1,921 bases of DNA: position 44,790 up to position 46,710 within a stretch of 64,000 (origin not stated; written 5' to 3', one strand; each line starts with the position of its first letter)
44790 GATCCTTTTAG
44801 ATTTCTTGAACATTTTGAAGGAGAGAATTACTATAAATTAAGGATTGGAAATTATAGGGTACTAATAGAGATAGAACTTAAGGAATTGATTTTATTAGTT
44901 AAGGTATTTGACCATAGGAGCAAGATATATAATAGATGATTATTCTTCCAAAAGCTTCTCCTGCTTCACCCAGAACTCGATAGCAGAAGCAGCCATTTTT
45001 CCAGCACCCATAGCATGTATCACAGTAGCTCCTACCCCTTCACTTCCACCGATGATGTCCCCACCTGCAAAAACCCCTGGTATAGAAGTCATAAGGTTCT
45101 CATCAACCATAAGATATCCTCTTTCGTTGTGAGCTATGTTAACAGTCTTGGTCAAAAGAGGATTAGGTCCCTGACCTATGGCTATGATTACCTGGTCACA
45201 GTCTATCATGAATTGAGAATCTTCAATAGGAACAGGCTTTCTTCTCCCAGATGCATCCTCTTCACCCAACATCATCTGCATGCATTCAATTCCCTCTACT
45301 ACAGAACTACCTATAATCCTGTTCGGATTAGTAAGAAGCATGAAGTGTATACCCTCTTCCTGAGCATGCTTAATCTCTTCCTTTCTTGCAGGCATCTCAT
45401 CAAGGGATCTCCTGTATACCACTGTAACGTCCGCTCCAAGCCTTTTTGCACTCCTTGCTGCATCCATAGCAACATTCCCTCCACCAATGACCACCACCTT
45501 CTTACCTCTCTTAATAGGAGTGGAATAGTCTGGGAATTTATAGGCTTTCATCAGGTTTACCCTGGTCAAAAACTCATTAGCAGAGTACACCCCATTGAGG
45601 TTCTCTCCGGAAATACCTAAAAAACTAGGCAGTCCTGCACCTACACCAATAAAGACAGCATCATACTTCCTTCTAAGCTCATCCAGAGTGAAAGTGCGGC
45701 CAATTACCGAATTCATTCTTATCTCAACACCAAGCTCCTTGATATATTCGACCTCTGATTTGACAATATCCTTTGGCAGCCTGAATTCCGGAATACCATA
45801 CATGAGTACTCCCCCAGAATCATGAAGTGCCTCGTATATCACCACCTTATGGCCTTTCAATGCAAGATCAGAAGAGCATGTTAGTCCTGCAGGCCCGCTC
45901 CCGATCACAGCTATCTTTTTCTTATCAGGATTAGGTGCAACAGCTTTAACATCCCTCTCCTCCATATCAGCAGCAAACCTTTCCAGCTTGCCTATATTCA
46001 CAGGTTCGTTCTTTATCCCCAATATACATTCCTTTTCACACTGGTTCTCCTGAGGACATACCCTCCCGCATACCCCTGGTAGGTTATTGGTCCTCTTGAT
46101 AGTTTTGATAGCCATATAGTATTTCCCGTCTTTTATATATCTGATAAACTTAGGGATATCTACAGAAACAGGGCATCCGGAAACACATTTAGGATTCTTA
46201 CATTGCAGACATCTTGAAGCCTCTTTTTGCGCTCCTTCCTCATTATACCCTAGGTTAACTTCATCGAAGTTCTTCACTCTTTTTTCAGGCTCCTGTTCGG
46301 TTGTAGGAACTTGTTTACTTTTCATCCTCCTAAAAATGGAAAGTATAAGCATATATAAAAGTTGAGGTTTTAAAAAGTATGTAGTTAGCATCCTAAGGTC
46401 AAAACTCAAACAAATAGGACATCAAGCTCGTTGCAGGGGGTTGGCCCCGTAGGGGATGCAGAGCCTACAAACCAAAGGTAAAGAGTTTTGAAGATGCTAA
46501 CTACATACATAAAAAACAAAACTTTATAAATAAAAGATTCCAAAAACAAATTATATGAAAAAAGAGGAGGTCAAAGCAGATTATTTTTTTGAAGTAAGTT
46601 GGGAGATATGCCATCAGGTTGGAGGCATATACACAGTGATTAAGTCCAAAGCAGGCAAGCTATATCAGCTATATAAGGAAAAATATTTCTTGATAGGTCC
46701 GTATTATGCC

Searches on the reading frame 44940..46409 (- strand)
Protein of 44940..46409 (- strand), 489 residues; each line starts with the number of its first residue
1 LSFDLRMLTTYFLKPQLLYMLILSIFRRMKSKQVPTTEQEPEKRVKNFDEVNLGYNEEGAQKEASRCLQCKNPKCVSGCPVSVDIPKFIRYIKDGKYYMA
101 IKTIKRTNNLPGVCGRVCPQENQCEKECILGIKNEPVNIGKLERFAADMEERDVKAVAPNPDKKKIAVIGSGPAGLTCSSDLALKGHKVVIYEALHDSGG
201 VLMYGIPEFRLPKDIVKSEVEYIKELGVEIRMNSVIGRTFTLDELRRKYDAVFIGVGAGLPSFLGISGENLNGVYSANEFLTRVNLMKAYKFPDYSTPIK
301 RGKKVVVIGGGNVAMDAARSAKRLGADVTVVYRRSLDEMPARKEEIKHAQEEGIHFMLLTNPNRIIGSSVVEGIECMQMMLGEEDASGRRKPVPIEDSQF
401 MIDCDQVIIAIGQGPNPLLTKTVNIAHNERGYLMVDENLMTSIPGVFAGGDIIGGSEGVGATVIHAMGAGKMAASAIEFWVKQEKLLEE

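Call 39: search_protein_families(library=pfam, proteins=[window:44940-46409:-], max_evalue=0.01)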
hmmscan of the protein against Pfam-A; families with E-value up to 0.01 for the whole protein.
window:44940-46409:- (489 aa): 21 families
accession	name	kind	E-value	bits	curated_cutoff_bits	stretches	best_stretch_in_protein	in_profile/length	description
PF14691.11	Fer4_20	-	4.3e-44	149.4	25.8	1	44-151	1-109/113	Dihydroprymidine dehydrogenase domain II, 4Fe-4S cluster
PF07992.20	Pyr_redox_2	-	1.6e-42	146.4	26.1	1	165-469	2-290/291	Pyridine nucleotide-disulphide oxidoreductase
PF00070.33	Pyr_redox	-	3.7e-15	56.6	22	1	304-374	1-77/82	Pyridine nucleotide-disulphide oxidoreductase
PF13738.12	Pyr_redox_3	-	8.5e-15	55.2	30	1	300-450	162-305/305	Pyridine nucleotide-disulphide oxidoreductase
PF13450.12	NAD_binding_8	-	3.7e-08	34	21.9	1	168-201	1-34/68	NAD(P)-binding Rossmann-like domain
PF13241.12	NAD_binding_7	-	1.5e-07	32.4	22.1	1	301-352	6-54/104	Putative NAD(P)-binding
PF01266.30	DAO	-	2.2e-07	31.2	27.9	1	165-197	1-33/353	FAD dependent oxidoreductase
PF03486.20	HI0933_like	-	3.6e-07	30.3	50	1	165-198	2-35/244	HI0933-like protein Rossmann domain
PF01262.27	AlaDh_PNT_C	-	1.2e-06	28.5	23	1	303-352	29-74/214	Alanine dehydrogenase/PNT, C-terminal domain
PF12831.13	FAD_oxidored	-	3e-06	27.2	27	0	305-334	2-31/416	FAD dependent oxidoreductase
PF00890.30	FAD_binding_2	-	1.6e-05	24.7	20.4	1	166-200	2-36/414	FAD binding domain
PF01134.28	GIDA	-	7e-05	22.5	22.1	0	165-195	1-31/391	Glucose inhibited division protein A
PF01946.23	Thi4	-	7.1e-05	22.6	26.2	1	165-229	19-83/235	Thi4 family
PF03807.23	F420_oxidored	-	9.7e-05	23.3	21.6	0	304-347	1-45/94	NADP oxidoreductase coenzyme F420-dependent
PF02826.25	2-Hacid_dh_C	-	0.00038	20.3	25.1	0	300-345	34-79/178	D-isomer specific 2-hydroxyacid dehydrogenase, NAD binding domain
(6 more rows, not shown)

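Call 47: find_homologous_proteins(query=window:44940-46352:-, max_evalue=1e-80)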
Query window:44940-46352:- (470 aa): 8000 proteins with E <= 1e-80 among 8000 candidates; the best 120 are listed.
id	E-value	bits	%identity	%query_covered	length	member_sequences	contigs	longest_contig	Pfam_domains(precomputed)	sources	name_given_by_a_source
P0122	0.0e+0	1059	100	100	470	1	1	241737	PF01266.31,PF13241.13,PF13450.13,PF14691.12,PF00890.31,PF07992.21,PF00070.34,PF13738.13,PF03486.21,PF01262.28,PF12831.14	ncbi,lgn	-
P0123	1.3e-278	942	89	98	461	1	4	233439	PF01266.31,PF13241.13,PF13450.13,PF14691.12,PF07992.21,PF00070.34,PF02826.26,PF13738.13,PF03486.21,PF01262.28,PF12831.14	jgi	-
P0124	2.5e-266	902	85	98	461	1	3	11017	PF01266.31,PF00743.26,PF13241.13,PF13450.13,PF14691.12,PF07992.21,PF00070.34,PF13738.13,PF03486.21,PF01262.28,PF12831.14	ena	-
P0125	1.6e-265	899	84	98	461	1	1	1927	PF13241.13,PF13450.13,PF07992.21,PF00070.34,PF03486.21,PF12831.14,PF01946.24,PF01266.31,PF14691.12,PF00890.31,PF13738.13,PF01262.28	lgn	-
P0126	1.1e-262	890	82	98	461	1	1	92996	PF13241.13,PF13450.13,PF07992.21,PF00070.34,PF03486.21,PF12831.14,PF01266.31,PF14691.12,PF00890.31,PF02826.26,PF13738.13,PF01262.28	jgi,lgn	-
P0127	1.3e-260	883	82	98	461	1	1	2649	PF13241.13,PF13450.13,PF07992.21,PF00070.34,PF03486.21,PF01134.29,PF12831.14,PF01266.31,PF14691.12,PF00890.31,PF02826.26,PF13738.13,PF01262.28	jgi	-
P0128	1.3e-260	883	82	98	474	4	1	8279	PF01266.31,PF13241.13,PF13450.13,PF14691.12,PF00890.31,PF07992.21,PF00070.34,PF13738.13,PF03486.21,PF03807.24,PF12831.14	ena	-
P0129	8.2e-259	877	80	98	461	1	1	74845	PF01946.24,PF01266.31,PF13241.13,PF13450.13,PF14691.12,PF07992.21,PF00070.34,PF13738.13,PF03486.21,PF01262.28,PF12831.14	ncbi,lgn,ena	-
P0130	9.8e-259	877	81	98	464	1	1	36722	PF01266.31,PF13241.13,PF13450.13,PF14691.12,PF00890.31,PF07992.21,PF00070.34,PF13738.13,PF03486.21,PF01262.28,PF12831.14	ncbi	-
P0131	1.2e-256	870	80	99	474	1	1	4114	PF13241.13,PF13450.13,PF07992.21,PF00070.34,PF03486.21,PF01494.26,PF12831.14,PF01946.24,PF01266.31,PF14691.12,PF00890.31,PF13738.13,PF01262.28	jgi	-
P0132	1.3e-256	870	81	98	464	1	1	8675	PF01266.31,PF13241.13,PF13450.13,PF14691.12,PF07992.21,PF00070.34,PF13738.13,PF03486.21,PF01262.28,PF12831.14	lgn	-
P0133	1.6e-255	866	81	98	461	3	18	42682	PF13241.13,PF13450.13,PF07992.21,PF00070.34,PF03486.21,PF12831.14,PF01946.24,PF01266.31,PF14691.12,PF00890.31,PF02826.26,PF13738.13,PF01262.28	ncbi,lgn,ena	-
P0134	2.6e-254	862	80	97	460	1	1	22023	PF13241.13,PF13450.13,PF14691.12,PF07992.21,PF00070.34,PF13738.13,PF03486.21,PF01262.28,PF12831.14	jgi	jgi:glutamate synthase (NADPH/NADH) small chain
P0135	1.7e-252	856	80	98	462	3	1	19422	PF01266.31,PF13241.13,PF13450.13,PF14691.12,PF07992.21,PF00070.34,PF13738.13,PF03486.21,PF01262.28,PF12831.14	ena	-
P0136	5.9e-252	854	80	98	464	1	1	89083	PF01266.31,PF13241.13,PF13450.13,PF14691.12,PF00890.31,PF07992.21,PF00070.34,PF13738.13,PF03486.21,PF01262.28,PF12831.14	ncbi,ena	-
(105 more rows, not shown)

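Call 48: find_encoding_contigs(protein=P0123, flank=3000, max_places=3)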
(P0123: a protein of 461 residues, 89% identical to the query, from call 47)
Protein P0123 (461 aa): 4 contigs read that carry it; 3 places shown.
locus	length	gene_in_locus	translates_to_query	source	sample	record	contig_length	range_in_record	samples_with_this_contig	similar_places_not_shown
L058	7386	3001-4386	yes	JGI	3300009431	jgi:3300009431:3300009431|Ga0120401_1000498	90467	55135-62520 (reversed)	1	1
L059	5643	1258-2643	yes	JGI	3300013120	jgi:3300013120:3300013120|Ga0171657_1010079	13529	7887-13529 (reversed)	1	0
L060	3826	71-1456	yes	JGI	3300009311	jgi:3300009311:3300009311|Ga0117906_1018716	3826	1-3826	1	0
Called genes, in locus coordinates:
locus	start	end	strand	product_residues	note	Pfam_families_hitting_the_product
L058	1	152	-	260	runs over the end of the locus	PF00483:NTP_transferase, PF12804:NTP_transf_3 (weak)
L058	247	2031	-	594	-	PF05693:Glycogen_syn, PF00534:Glycos_transf_1 (faint)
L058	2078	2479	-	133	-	PF10130:PIN_2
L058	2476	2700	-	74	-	PF26688:RHH_12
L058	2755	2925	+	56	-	-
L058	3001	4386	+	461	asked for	PF14691:Fer4_20, PF02826:2-Hacid_dh_C (faint), PF13241:NAD_binding_7 (faint), PF07992:Pyr_redox_2, PF13450:NAD_binding_8 (weak), PF13738:Pyr_redox_3, PF01262:AlaDh_PNT_C (weak), PF00070:Pyr_redox, +3 more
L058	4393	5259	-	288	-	-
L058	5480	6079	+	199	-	PF04967:HTH_10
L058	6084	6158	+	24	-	-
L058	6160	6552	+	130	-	-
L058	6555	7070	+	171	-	-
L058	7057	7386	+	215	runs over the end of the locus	PF07314:Lit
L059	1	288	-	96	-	?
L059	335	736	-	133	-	PF10130:PIN_2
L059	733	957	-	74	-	PF26688:RHH_12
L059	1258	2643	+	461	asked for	PF14691:Fer4_20, PF02826:2-Hacid_dh_C (faint), PF13241:NAD_binding_7 (faint), PF07992:Pyr_redox_2, PF13450:NAD_binding_8 (weak), PF13738:Pyr_redox_3, PF01262:AlaDh_PNT_C (weak), PF00070:Pyr_redox, +3 more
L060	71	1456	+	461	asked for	PF14691:Fer4_20, PF02826:2-Hacid_dh_C (faint), PF13241:NAD_binding_7 (faint), PF07992:Pyr_redox_2, PF13450:NAD_binding_8 (weak), PF13738:Pyr_redox_3, PF01262:AlaDh_PNT_C (weak), PF00070:Pyr_redox, +3 more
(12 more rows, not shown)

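Call 49: find_encoding_contigs(protein=P0124, flank=3000, max_places=2)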
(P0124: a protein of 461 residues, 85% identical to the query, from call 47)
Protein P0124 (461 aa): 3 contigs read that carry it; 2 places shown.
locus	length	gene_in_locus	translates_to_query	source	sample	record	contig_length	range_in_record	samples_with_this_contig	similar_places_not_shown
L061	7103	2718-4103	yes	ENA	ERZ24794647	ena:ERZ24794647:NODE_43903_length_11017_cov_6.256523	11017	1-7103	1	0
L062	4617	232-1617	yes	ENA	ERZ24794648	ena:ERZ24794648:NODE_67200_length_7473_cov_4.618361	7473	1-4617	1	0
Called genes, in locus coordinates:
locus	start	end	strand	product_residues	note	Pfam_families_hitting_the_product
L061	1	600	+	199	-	?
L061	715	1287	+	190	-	PF01936:NYN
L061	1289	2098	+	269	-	PF00175:NAD_binding_1, PF10418:DHODB_Fe-S_bind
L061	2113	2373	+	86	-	-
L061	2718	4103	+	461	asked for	PF14691:Fer4_20, PF00743:FMO-like (faint), PF07992:Pyr_redox_2, PF13450:NAD_binding_8 (weak), PF13738:Pyr_redox_3, PF01262:AlaDh_PNT_C (weak), PF13241:NAD_binding_7 (weak), PF00070:Pyr_redox, +3 more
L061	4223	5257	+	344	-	-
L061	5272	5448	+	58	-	-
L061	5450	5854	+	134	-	-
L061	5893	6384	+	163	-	-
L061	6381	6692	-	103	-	PF02452:PemK_toxin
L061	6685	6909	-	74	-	PF24434:DUF7557 (weak)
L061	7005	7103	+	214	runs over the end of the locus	PF07314:Lit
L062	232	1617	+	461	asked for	PF14691:Fer4_20, PF00743:FMO-like (faint), PF07992:Pyr_redox_2, PF13450:NAD_binding_8 (weak), PF13738:Pyr_redox_3, PF01262:AlaDh_PNT_C (weak), PF13241:NAD_binding_7 (weak), PF00070:Pyr_redox, +3 more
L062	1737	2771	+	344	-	-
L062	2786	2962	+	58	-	-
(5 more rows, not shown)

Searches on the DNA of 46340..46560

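Call 27: search_rna_families(source=window, start=46340, end=46560, threshold=evalue, max_evalue=10, show_alignments=3)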
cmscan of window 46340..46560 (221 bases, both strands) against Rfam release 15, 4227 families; matches with E-value up to 10: 1.
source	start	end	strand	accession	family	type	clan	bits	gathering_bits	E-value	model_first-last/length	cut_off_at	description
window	46430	46459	+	RF01346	CRISPR-DR36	Gene; CRISPR;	-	22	38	0.007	1-36/36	no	CRISPR RNA direct repeat element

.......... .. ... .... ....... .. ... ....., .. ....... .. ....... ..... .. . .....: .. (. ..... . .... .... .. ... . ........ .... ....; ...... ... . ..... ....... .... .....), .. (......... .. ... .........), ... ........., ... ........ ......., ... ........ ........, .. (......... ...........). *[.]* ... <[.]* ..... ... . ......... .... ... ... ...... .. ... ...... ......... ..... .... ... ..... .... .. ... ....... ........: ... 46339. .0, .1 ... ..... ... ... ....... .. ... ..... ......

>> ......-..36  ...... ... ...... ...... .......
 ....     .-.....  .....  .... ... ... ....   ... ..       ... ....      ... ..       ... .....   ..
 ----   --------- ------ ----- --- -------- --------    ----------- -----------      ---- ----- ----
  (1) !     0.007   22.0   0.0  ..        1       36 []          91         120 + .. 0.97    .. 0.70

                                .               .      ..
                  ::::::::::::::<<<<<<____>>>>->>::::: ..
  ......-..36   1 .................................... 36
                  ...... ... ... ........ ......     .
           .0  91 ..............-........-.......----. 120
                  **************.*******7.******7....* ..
